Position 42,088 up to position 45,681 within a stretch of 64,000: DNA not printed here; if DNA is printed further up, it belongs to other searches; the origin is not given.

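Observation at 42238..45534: Cyclophilin PPIase fused to a 900-aa He_PIG/cadherin-like surface array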

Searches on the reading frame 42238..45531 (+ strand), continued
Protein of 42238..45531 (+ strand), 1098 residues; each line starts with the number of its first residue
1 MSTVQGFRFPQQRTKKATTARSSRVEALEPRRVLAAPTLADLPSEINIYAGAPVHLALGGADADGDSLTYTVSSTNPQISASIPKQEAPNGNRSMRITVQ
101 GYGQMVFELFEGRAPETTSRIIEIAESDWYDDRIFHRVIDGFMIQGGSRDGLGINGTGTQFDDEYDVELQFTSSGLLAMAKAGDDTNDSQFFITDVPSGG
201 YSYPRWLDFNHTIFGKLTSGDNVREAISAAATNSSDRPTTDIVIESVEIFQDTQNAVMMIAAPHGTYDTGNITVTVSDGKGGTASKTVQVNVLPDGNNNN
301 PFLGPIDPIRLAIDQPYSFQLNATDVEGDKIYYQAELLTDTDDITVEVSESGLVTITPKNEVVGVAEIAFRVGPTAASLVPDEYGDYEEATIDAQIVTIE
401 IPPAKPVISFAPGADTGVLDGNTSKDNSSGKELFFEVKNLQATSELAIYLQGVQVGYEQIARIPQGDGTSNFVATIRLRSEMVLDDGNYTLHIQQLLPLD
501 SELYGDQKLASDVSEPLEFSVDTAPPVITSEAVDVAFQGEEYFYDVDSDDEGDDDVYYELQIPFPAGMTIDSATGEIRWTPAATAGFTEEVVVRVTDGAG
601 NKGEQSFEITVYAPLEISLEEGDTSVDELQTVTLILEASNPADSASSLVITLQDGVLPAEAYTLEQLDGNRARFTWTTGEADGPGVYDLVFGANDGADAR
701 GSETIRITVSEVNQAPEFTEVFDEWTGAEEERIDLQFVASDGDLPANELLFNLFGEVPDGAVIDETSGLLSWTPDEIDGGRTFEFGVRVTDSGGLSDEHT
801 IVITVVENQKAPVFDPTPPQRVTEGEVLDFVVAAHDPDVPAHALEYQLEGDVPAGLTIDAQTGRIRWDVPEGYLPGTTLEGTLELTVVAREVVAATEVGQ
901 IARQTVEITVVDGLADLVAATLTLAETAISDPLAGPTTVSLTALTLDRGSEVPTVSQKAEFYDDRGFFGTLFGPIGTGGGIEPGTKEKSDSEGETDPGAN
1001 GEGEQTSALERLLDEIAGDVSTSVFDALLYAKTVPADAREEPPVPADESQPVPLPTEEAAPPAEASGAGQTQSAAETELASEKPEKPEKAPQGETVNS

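Call 7: find_homologous_proteins(query=window:42238-45531:+, max_evalue=0.00001)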
Query window:42238-45531:+ (1098 aa): 504 proteins with E <= 0.00001 among 8000 candidates; the best 120 are listed.
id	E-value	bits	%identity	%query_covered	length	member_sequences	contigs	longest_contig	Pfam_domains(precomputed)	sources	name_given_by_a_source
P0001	0.0e+0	2418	100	100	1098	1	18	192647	PF00160.27,PF17963.8,PF17892.8,PF18957.7,PF05345.19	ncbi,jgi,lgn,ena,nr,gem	ncbi:MAG: hypothetical protein GXX96_01545 [Planctomycetaceae bacterium]|nr:hypothetical protein [Pl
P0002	0.0e+0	2168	89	100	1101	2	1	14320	PF00160.27,PF17963.8,PF17892.8,PF18957.7,PF05345.19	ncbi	-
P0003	0.0e+0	1719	74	97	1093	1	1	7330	PF00160.27,PF17963.8,PF17892.8,PF18957.7,PF05345.19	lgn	-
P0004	0.0e+0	1662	74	93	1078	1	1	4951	PF00160.27,PF17963.8,PF17892.8,PF05345.19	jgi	jgi:cyclophilin family peptidyl-prolyl cis-trans isomerase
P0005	0.0e+0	1652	70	97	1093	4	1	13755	PF00160.27,PF17963.8,PF17892.8,PF18957.7,PF24908.1,PF05345.19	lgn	-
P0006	0.0e+0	1621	71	97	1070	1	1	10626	PF00160.27,PF17963.8,PF18957.7,PF05345.19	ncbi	-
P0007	0.0e+0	1604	71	94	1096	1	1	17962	PF00160.27,PF17963.8,PF17892.8,PF18957.7,PF24908.1,PF05345.19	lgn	-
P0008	0.0e+0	1578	69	95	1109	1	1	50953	PF00160.27,PF17963.8,PF17892.8,PF18957.7,PF24908.1,PF05345.19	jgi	jgi:cyclophilin family peptidyl-prolyl cis-trans isomerase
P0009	0.0e+0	1578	68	98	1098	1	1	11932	PF00160.27,PF17963.8,PF17892.8,PF18957.7,PF24908.1,PF05345.19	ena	-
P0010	0.0e+0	1567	68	96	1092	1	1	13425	PF00160.27,PF17963.8,PF18957.7,PF05345.19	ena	-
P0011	0.0e+0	1564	69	94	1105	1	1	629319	PF00160.27,PF17963.8,PF17892.8,PF18957.7,PF05345.19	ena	-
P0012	0.0e+0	1555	68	97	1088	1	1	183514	PF00160.27,PF17963.8,PF17892.8,PF18957.7,PF24908.1,PF05345.19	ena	-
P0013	0.0e+0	1540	67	98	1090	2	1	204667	PF00160.27,PF17963.8,PF17892.8,PF18957.7,PF05345.19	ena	-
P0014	0.0e+0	1470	64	100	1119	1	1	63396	PF00160.27,PF17963.8,PF17892.8,PF18957.7,PF00028.24,PF24908.1,PF05345.19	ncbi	-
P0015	0.0e+0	1424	65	95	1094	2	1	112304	PF00160.27,PF17963.8,PF18957.7,PF24908.1,PF05345.19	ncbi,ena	-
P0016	0.0e+0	1349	60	98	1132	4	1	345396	PF00160.27,PF17963.8,PF18957.7,PF24908.1,PF05345.19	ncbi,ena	-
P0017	0.0e+0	1315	58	97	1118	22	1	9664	PF00160.27,PF17963.8,PF17892.8,PF18957.7,PF24908.1,PF05345.19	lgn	-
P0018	0.0e+0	1307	59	96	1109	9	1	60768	PF00160.27,PF17963.8,PF17892.8,PF18957.7,PF24908.1,PF05345.19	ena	-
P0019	0.0e+0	1102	52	96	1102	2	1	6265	PF00160.27,PF17963.8,PF17892.8,PF18957.7,PF05345.19,PF19077.7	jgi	-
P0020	1.5e-245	836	38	82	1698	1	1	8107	PF27332.1,PF00801.27,PF17892.8,PF00028.24,PF17803.8,PF24910.1,PF18911.7,PF00160.27,PF17963.8,PF18957.7,PF24908.1,PF05345.19,PF16404.12,PF19077.7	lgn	-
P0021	9.3e-217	741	45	84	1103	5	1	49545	PF00160.27,PF17963.8,PF17892.8,PF18957.7,PF05345.19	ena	-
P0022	4.0e-216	739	45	84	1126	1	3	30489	PF00160.27,PF17963.8,PF17892.8,PF18957.7,PF00028.24,PF05345.19,PF19077.7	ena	-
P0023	2.7e-213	729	45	84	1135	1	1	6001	PF00160.27,PF17963.8,PF18957.7,PF00028.24,PF05345.19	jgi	jgi:cyclophilin family peptidyl-prolyl cis-trans isomerase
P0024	4.4e-183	629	41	89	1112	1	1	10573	PF00160.27,PF17963.8,PF18957.7,PF05345.19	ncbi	-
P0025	1.4e-179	618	42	84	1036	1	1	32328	PF00160.27,PF17963.8,PF17892.8,PF18957.7,PF00028.24,PF05345.19,PF19077.7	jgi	-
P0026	3.5e-178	613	71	34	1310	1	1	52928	PF00160.27,PF17210.10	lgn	-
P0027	2.4e-177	610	73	34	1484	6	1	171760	PF00160.27,PF17963.8,PF17892.8,PF17802.8,PF17803.8,PF13620.13,PF22904.4,PF17210.10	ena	-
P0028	2.5e-174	600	42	82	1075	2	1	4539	PF00160.27,PF17963.8,PF00028.24,PF05345.19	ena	-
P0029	3.9e-174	600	65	37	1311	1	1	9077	PF00160.27,PF17210.10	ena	-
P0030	2.3e-173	597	37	59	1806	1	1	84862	PF00160.27,PF17963.8,PF17892.8,PF05345.19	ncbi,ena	-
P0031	7.5e-173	596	34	87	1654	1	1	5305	PF00160.27,PF15418.13,PF17963.8,PF17892.8,PF18957.7,PF00028.24,PF19076.7,PF24908.1,PF05345.19,PF16184.12,PF19077.7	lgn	-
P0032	6.3e-168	579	35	77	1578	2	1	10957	PF00160.27,PF07495.20,PF15418.13,PF17963.8,PF17892.8,PF18957.7,PF00028.24,PF24908.1,PF05345.19,PF19077.7,PF20164.5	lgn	-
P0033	1.6e-167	578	45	64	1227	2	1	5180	PF00160.27,PF00801.27,PF17963.8,PF05345.19,PF18911.7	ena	-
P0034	1.2e-166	575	38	90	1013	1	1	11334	PF27332.1,PF00801.27,PF17892.8,PF00028.24,PF08329.17,PF18911.7,PF00160.27,PF17963.8,PF18957.7,PF24908.1,PF05345.19,PF19077.7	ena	-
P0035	5.1e-165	570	47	55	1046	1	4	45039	PF00160.27,PF17963.8,PF05345.19,PF19077.7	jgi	jgi:cyclophilin family peptidyl-prolyl cis-trans isomerase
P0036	8.0e-164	566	41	79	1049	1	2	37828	PF00160.27,PF17963.8,PF18957.7,PF00028.24,PF24908.1,PF05345.19,PF19077.7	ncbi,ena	-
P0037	3.9e-162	560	39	87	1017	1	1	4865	PF00160.27,PF17963.8,PF17892.8,PF18957.7,PF24908.1,PF05345.19,PF19077.7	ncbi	-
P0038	5.7e-161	556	34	76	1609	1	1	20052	PF17892.8,PF00028.24,PF17803.8,PF18911.7,PF00160.27,PF22352.3,PF17963.8,PF18957.7,PF17426.7,PF24908.1,PF05345.19,PF19077.7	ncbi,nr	ncbi:MAG: peptidylprolyl isomerase [Planctomycetaceae bacterium]|nr:peptidylprolyl isomerase [Planct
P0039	1.1e-160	555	39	89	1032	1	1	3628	PF00160.27,PF17963.8,PF17892.8,PF18957.7,PF00028.24,PF24908.1,PF05345.19,PF19077.7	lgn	-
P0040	4.5e-160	553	40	82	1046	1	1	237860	PF00160.27,PF17963.8,PF17892.8,PF18957.7,PF00028.24,PF05345.19,PF19077.7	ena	-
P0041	4.8e-160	553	41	84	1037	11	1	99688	PF00160.27,PF17963.8,PF18957.7,PF00028.24,PF24908.1,PF05345.19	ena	-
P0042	1.8e-159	551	39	81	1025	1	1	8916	PF00160.27,PF17963.8,PF17892.8,PF18957.7,PF05345.19,PF19077.7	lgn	-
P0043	2.2e-158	548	39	88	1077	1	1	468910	PF00160.27,PF17963.8,PF17892.8,PF18957.7,PF00028.24,PF24908.1,PF05345.19,PF19077.7,PF18911.7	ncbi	-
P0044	3.8e-158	547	41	80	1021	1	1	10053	PF00160.27,PF17963.8,PF17892.8,PF18957.7,PF00028.24,PF24908.1,PF05345.19,PF19077.7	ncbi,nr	ncbi:MAG: peptidylprolyl isomerase [Pirellulales bacterium]|nr:peptidylprolyl isomerase [Pirellulale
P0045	9.6e-155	536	40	81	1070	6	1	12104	PF00160.27,PF17963.8,PF17892.8,PF18957.7,PF00028.24,PF24908.1,PF05345.19,PF19077.7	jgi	-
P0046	1.3e-153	532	37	93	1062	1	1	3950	PF00160.27,PF17963.8,PF17892.8,PF05345.19,PF19077.7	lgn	-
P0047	5.4e-153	530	39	82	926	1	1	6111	PF00160.27,PF17963.8,PF17892.8,PF18957.7,PF00028.24,PF24908.1,PF05345.19,PF19077.7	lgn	-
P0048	8.2e-153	529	39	79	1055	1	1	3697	PF00160.27,PF17963.8,PF17892.8,PF18957.7,PF00028.24,PF24908.1,PF05345.19,PF19077.7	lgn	-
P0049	8.5e-152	526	40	78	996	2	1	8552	PF00160.27,PF17963.8,PF17892.8,PF18957.7,PF00028.24,PF24908.1,PF05345.19,PF19077.7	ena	-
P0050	8.6e-152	526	39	78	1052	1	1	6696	PF00160.27,PF17963.8,PF17892.8,PF18957.7,PF00028.24,PF17803.8,PF24908.1,PF05345.19,PF19077.7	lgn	-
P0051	3.1e-151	524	37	87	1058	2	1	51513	PF00801.27,PF17892.8,PF00028.24,PF06832.19,PF18911.7,PF00160.27,PF22352.3,PF17963.8,PF18957.7,PF24908.1,PF05345.19,PF19077.7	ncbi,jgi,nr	ncbi:MAG: hypothetical protein GXY83_29465 [Rhodopirellula sp.]|nr:hypothetical protein [Rhodopirell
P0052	3.0e-150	521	39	82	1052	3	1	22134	PF00160.27,PF17963.8,PF17892.8,PF18957.7,PF00028.24,PF24908.1,PF05345.19,PF19077.7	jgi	-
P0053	3.2e-148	514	38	54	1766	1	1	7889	PF00160.27,PF17963.8,PF05345.19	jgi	-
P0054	5.1e-148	513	40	79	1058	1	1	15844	PF00160.27,PF17963.8,PF17892.8,PF18957.7,PF05345.19,PF19077.7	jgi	jgi:cyclophilin family peptidyl-prolyl cis-trans isomerase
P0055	1.5e-147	512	34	80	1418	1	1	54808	PF00160.27,PF15418.13,PF00801.27,PF17963.8,PF17892.8,PF18957.7,PF00028.24,PF05345.19,PF21160.3,PF19077.7,PF18911.7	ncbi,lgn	-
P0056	9.4e-147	509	38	81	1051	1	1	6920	PF00160.27,PF17963.8,PF17892.8,PF18957.7,PF00028.24,PF24908.1,PF05345.19,PF19077.7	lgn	-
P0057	5.0e-144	500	35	81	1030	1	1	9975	PF00160.27,PF17963.8,PF17892.8,PF18957.7,PF00028.24,PF24908.1,PF05345.19,PF19077.7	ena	-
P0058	4.4e-143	497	46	40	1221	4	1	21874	PF00160.27,PF17963.8,PF17892.8,PF18957.7,PF00028.24,PF05345.19,PF19077.7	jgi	-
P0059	1.2e-141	492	45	57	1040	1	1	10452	PF00160.27,PF05345.19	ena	-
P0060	1.4e-140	489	34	76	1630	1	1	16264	PF00160.27,PF17963.8,PF17892.8,PF18957.7,PF24908.1,PF05345.19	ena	-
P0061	1.6e-139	485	36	78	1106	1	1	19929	PF00160.27,PF17963.8,PF18957.7,PF05345.19,PF19077.7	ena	-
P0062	6.9e-136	473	36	77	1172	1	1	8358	PF00160.27,PF17963.8,PF18957.7,PF24908.1,PF05345.19,PF19077.7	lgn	-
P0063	7.0e-136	473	36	71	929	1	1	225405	PF00160.27,PF17963.8,PF18957.7,PF24908.1,PF05345.19,PF19077.7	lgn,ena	-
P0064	1.3e-135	472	36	78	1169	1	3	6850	PF00160.27,PF17963.8,PF18957.7,PF00028.24,PF24908.1,PF05345.19,PF19077.7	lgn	-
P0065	1.0e-134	469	38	79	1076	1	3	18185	PF00160.27,PF17963.8,PF18957.7,PF00028.24,PF24908.1,PF05345.19,PF19077.7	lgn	-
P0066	1.6e-131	459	38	73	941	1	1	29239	PF00160.27,PF17963.8,PF18957.7,PF00028.24,PF24908.1,PF05345.19,PF19077.7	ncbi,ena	-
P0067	1.3e-127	446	40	64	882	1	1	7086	PF00160.27,PF17963.8,PF17892.8,PF18957.7,PF17803.8,PF05345.19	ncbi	ncbi:MAG: peptidylprolyl isomerase, partial [Thermoguttaceae bacterium]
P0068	3.3e-127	444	33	77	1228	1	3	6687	PF00160.27,PF22352.3,PF17963.8,PF17892.8,PF18957.7,PF00028.24,PF17803.8,PF24908.1,PF05345.19,PF19077.7,PF18911.7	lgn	-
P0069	4.9e-125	437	43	54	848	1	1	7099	PF00160.27,PF17963.8,PF17892.8,PF18957.7,PF05345.19,PF19077.7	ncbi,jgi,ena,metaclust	metaclust:\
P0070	2.9e-122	428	37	73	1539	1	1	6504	PF00160.27,PF17963.8,PF17892.8,PF24619.2,PF18957.7,PF17803.8,PF05345.19,PF16184.12,PF19077.7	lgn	-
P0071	6.6e-118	414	41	55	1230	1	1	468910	PF00160.27,PF17963.8,PF05345.19,PF19077.7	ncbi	-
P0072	3.6e-114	401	43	53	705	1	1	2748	PF00160.27,PF17963.8,PF05345.19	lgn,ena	-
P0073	8.4e-114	400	34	83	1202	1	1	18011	PF00160.27,PF15418.13,PF22352.3,PF17963.8,PF17892.8,PF18957.7,PF00028.24,PF16403.12,PF24908.1,PF05345.19,PF19077.7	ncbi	-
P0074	1.6e-113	399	34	78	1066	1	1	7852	PF00160.27,PF17963.8,PF05345.19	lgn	-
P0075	1.7e-112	396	36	68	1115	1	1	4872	PF00160.27,PF17963.8,PF17892.8,PF18957.7,PF24908.1,PF05345.19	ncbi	-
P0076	4.3e-112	394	36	76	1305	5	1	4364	PF00160.27,PF17963.8,PF17892.8,PF24619.2,PF18957.7,PF00028.24,PF17803.8,PF05345.19,PF16184.12,PF19077.7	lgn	-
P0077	9.0e-112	393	37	58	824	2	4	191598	PF00160.27,PF18957.7,PF00028.24,PF05345.19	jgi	-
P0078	1.6e-110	389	36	79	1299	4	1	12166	PF00160.27,PF17963.8,PF17892.8,PF24619.2,PF18957.7,PF00028.24,PF17803.8,PF19076.7,PF05345.19,PF16184.12,PF19077.7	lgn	-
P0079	9.0e-110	387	35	78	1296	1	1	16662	PF00160.27,PF17963.8,PF17892.8,PF24619.2,PF17803.8,PF05345.19,PF16184.12,PF19077.7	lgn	-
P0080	6.1e-108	381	39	58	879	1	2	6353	PF00160.27,PF18957.7,PF24908.1,PF05345.19,PF19077.7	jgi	-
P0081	3.9e-106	375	39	55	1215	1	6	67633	PF00160.27,PF17963.8,PF17892.8,PF24619.2,PF17803.8,PF16184.12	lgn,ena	-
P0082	5.5e-106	374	35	81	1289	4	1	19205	PF00160.27,PF17963.8,PF17892.8,PF24619.2,PF18957.7,PF17803.8,PF05345.19,PF16184.12,PF19077.7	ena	-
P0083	6.4e-106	374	40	54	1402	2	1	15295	PF00160.27,PF17963.8,PF05345.19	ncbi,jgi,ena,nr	ncbi:MAG TPA: peptidylprolyl isomerase [Thermoguttaceae bacterium]|nr:peptidylprolyl isomerase [Ther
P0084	5.7e-105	371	37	61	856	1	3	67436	PF00160.27,PF18957.7,PF05345.19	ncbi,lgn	-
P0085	6.0e-105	371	32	83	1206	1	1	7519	PF00160.27,PF17963.8,PF17892.8,PF18957.7,PF00028.24,PF16403.12,PF24908.1,PF05345.19,PF19077.7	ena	-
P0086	2.2e-104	369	40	53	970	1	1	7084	PF00160.27,PF00932.26,PF05345.19,PF17210.10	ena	-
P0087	6.3e-104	367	39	56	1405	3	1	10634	PF00160.27,PF17963.8,PF05345.19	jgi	-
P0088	1.3e-103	366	32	83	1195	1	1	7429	PF00160.27,PF17963.8,PF18957.7,PF00028.24,PF19076.7,PF24908.1,PF05345.19,PF19077.7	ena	-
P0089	5.9e-101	357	34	81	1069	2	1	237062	PF00160.27,PF17963.8,PF17892.8,PF18957.7,PF17803.8,PF05345.19,PF19077.7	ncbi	ncbi:MAG: peptidylprolyl isomerase [Thermoguttaceae bacterium]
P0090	4.0e-100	355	34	77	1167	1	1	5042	PF00160.27,PF17963.8,PF17892.8,PF18957.7,PF05345.19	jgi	jgi:cyclophilin family peptidyl-prolyl cis-trans isomerase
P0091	3.3e-99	352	40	55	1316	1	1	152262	PF00160.27,PF17802.8,PF13620.13,PF05345.19,PF22904.4,PF17210.10,PF19077.7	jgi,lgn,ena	-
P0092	4.3e-98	348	38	56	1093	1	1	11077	PF00160.27,PF00932.26,PF05345.19,PF17210.10,PF19077.7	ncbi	-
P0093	9.8e-97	344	35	74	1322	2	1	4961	PF00160.27,PF17963.8,PF17892.8,PF24619.2,PF17803.8,PF05345.19,PF16184.12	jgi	-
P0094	6.7e-96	341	38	54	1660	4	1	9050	PF00160.27,PF17963.8,PF17892.8,PF17803.8,PF05345.19,PF19077.7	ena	-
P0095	1.3e-95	340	37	61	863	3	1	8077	PF00160.27,PF18957.7,PF05345.19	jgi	-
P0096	1.9e-95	339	39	52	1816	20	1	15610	PF00160.27,PF27332.1,PF17963.8,PF17892.8,PF02494.23,PF17803.8,PF19076.7,PF13620.13,PF05345.19,PF22904.4,PF19077.7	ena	-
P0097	3.4e-95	338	34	72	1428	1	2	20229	PF00160.27,PF17963.8,PF17892.8,PF17803.8,PF13620.13,PF05345.19,PF22904.4,PF17210.10,PF19077.7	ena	-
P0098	4.6e-95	338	40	55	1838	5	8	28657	PF27198.1,PF00160.27,PF17963.8,PF17892.8,PF17803.8,PF05345.19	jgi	-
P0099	3.1e-94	335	32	77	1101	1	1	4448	PF00160.27,PF17963.8,PF17892.8,PF18957.7,PF24908.1,PF05345.19,PF19077.7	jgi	jgi:cyclophilin family peptidyl-prolyl cis-trans isomerase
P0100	1.6e-93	333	32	78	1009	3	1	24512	PF00160.27,PF17963.8,PF17892.8,PF18957.7,PF05345.19,PF19077.7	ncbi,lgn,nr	ncbi:MAG: putative Ig domain-containing protein [Planctomycetia bacterium]|nr:putative Ig domain-con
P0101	6.4e-93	331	40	53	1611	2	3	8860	PF00160.27,PF17963.8,PF17892.8,PF17803.8,PF17210.10,PF19077.7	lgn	-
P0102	1.5e-92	330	38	55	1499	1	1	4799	PF00160.27,PF05345.19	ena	-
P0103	1.5e-92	330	37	53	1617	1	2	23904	PF00160.27,PF17963.8,PF17892.8,PF17803.8,PF05345.19,PF19077.7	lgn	-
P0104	4.3e-92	328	30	83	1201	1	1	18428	PF00160.27,PF22352.3,PF17963.8,PF17892.8,PF18957.7,PF00028.24,PF05345.19,PF19077.7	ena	-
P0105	1.6e-91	326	38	55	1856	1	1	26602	PF00160.27,PF17963.8,PF17892.8,PF17803.8,PF05345.19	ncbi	-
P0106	4.1e-91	325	39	53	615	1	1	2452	PF00160.27,PF05345.19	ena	-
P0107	6.5e-91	324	38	54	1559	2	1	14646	PF00160.27,PF17963.8,PF17892.8,PF17802.8,PF17803.8,PF19076.7,PF13620.13,PF05345.19,PF22904.4,PF17210.10,PF19077.7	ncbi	-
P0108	6.5e-91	324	39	54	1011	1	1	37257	PF00160.27,PF17963.8,PF17892.8,PF17803.8,PF05345.19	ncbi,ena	-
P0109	1.0e-90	324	38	59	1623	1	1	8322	PF00160.27,PF17963.8,PF17892.8,PF17803.8,PF05345.19,PF17210.10,PF19077.7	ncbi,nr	ncbi:MAG: tandem-95 repeat protein [Planctomycetaceae bacterium]|nr:MAG: tandem-95 repeat protein [P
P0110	1.9e-90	323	40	52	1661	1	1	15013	PF00160.27,PF17963.8,PF17892.8,PF17803.8,PF05345.19,PF22904.4,PF19077.7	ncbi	-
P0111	4.3e-90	322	37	51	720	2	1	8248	PF00160.27,PF13205.13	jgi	jgi:cyclophilin family peptidyl-prolyl cis-trans isomerase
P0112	6.5e-90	321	37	54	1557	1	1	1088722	PF00160.27,PF17963.8,PF17892.8,PF17803.8,PF05345.19,PF17210.10,PF19077.7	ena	-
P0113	7.9e-90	321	39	54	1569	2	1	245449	PF00160.27,PF00932.26,PF05345.19,PF17210.10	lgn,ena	-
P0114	3.7e-89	318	36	55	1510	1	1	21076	PF00160.27,PF17963.8,PF17802.8,PF17210.10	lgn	-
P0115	9.3e-89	317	38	53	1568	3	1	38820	PF00160.27,PF17963.8,PF17892.8,PF17802.8,PF17803.8,PF13620.13,PF05345.19,PF17210.10,PF19077.7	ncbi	-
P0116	3.0e-88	315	38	31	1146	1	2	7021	PF13448.12,PF00160.27,PF17963.8,PF17892.8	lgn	-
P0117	6.8e-88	314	38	52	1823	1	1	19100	PF00160.27,PF17963.8,PF17892.8,PF17803.8,PF19076.7,PF05345.19,PF22904.4,PF17210.10,PF19077.7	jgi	jgi:cyclophilin family peptidyl-prolyl cis-trans isomerase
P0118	8.1e-88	314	37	59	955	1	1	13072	PF00160.27,PF00353.26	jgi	jgi:cyclophilin family peptidyl-prolyl cis-trans isomerase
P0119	8.7e-88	314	39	51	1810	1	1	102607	PF00160.27,PF22352.3,PF17963.8,PF00404.25,PF17892.8,PF17803.8,PF05345.19,PF22904.4,PF19077.7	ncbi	-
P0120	1.6e-87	313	37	52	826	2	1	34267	PF00160.27,PF00404.25,PF05345.19,PF19077.7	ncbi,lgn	-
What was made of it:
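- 42238..45534 (+): Whole gene: 1098-aa exported cyclophilin/Ig-stalk protein (stop codon included). The identical 1098-aa protein is on 18 contigs (call 7).
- Checked: The ATG at 42238 gives 1098 aa, which is 100% identical over its full length to a database protein seen on 18 contigs, named by NCBI 'MAG: hypothetical protein GXX96_01545 [Planctomycetaceae bacterium]' (call 7).
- The precomputed Pfam lists name only stalk, beta-sandwich or binding-type families beside PF00160, so the cyclophilin appears to be the only catalytic domain (call 7). The identical protein occurs on 18 contigs (call 7).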
